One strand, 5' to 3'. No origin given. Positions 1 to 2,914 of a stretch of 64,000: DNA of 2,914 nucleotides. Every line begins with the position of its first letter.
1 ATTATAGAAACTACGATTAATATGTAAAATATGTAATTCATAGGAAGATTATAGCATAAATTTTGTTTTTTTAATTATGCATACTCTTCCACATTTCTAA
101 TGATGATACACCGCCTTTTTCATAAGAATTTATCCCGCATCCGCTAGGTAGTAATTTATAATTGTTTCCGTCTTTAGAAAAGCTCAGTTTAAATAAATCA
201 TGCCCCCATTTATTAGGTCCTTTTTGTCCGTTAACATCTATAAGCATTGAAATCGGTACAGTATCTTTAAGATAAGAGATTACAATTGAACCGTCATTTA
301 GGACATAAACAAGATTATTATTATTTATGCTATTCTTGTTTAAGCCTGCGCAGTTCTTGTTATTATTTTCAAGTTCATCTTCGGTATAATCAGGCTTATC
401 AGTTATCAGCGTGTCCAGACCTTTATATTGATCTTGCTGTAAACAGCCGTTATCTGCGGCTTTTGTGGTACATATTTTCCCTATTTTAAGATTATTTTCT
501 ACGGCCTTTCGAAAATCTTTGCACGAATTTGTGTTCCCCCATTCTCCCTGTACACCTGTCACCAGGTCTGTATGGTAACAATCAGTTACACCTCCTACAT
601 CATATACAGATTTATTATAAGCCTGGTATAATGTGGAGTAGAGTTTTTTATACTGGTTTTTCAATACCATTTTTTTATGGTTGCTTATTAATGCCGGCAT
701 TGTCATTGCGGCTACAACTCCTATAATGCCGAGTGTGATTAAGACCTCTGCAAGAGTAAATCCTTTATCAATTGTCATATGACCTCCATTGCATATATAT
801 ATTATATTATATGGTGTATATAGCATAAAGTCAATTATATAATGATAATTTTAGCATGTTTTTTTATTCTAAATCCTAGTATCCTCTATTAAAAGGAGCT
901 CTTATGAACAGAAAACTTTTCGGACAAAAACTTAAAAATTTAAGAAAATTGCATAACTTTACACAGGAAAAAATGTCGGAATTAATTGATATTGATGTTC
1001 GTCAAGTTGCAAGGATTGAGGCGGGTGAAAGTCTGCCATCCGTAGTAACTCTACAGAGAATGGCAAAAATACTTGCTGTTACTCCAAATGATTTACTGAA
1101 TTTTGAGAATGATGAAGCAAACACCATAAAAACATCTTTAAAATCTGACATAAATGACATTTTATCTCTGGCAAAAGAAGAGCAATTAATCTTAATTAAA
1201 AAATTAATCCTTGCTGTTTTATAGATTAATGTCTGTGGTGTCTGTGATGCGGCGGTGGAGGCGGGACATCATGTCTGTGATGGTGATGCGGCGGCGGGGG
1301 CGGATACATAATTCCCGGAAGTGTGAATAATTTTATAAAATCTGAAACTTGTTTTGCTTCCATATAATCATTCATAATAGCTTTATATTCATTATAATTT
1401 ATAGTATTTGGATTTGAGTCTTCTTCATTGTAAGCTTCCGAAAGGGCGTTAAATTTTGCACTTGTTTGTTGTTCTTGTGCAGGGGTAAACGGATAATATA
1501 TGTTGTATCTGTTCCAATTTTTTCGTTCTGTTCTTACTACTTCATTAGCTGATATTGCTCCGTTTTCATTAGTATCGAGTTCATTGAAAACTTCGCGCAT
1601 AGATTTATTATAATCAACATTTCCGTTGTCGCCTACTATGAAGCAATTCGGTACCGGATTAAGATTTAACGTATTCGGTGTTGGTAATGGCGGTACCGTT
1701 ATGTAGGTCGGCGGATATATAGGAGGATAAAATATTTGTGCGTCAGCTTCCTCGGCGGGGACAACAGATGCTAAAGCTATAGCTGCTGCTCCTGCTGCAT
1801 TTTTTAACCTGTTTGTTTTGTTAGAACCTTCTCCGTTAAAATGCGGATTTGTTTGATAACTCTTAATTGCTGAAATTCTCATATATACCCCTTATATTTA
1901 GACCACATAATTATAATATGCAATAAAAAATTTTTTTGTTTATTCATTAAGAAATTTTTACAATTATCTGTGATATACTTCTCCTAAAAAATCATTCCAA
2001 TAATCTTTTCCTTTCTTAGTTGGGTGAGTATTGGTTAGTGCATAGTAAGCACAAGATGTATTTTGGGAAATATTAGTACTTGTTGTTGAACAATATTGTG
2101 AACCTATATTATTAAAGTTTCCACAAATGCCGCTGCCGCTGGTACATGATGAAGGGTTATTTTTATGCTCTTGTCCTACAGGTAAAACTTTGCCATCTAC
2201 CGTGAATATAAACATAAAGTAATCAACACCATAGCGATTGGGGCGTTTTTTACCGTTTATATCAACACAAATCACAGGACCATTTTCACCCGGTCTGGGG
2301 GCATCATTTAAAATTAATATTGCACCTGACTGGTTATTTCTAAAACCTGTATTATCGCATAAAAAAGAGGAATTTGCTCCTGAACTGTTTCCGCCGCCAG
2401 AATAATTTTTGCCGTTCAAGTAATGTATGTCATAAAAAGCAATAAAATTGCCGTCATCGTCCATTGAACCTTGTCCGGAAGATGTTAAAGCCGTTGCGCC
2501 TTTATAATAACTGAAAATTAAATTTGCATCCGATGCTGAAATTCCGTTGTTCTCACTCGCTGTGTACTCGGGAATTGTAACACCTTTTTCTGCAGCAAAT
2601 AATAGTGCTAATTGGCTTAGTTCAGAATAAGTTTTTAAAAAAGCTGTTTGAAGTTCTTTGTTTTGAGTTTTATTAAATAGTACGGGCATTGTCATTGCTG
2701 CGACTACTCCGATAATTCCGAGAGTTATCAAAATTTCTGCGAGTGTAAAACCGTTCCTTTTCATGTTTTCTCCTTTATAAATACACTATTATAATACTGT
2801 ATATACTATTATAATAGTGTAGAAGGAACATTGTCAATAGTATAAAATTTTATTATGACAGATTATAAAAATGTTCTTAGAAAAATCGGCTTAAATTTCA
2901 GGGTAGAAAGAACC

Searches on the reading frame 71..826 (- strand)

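Call 11: search_protein_families(library=pfam, proteins=[window:71-826:-], max_evalue=0.001)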
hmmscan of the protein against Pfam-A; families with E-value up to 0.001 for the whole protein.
window:71-826:- (251 aa): 1 family
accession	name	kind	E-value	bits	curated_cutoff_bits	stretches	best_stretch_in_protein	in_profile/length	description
PF07963.17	N_methyl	-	1.3e-05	25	21.2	1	20-42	4-26/27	Prokaryotic N-terminal methylation motif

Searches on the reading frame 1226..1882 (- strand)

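Call 11: search_protein_families(library=pfam, proteins=[window:1226-1882:-], max_evalue=0.001)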
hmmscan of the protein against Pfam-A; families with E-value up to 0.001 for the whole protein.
window:1226-1882:- (218 aa): 3 families
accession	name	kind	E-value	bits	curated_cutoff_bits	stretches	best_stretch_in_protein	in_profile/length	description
PF00036.39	EF-hand_1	-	6.7e-05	22.6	25.4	0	95-116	2-23/29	EF hand domain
PF13499.12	EF-hand_7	-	8.1e-05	23.3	30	1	94-170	3-66/67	EF-hand domain pair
PF13405.12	EF-hand_6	-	9.1e-05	22.3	25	1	95-116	2-23/30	EF-hand domain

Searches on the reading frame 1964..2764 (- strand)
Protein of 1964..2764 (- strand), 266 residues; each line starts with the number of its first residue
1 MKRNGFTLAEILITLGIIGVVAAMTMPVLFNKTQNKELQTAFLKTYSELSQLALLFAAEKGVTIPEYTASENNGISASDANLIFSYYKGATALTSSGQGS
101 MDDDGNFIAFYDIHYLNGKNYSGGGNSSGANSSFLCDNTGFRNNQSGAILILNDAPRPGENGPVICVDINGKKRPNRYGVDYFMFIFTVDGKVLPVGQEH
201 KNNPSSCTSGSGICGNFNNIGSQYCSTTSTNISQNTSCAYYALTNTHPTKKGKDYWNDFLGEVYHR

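Call 11: search_protein_families(library=pfam, proteins=[window:1964-2764:-], max_evalue=0.001)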
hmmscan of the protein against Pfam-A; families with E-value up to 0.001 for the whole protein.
window:1964-2764:- (266 aa): 1 family
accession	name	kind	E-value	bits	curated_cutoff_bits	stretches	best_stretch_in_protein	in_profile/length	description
PF07963.17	N_methyl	-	7.1e-06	25.8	21.2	1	2-25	3-26/27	Prokaryotic N-terminal methylation motif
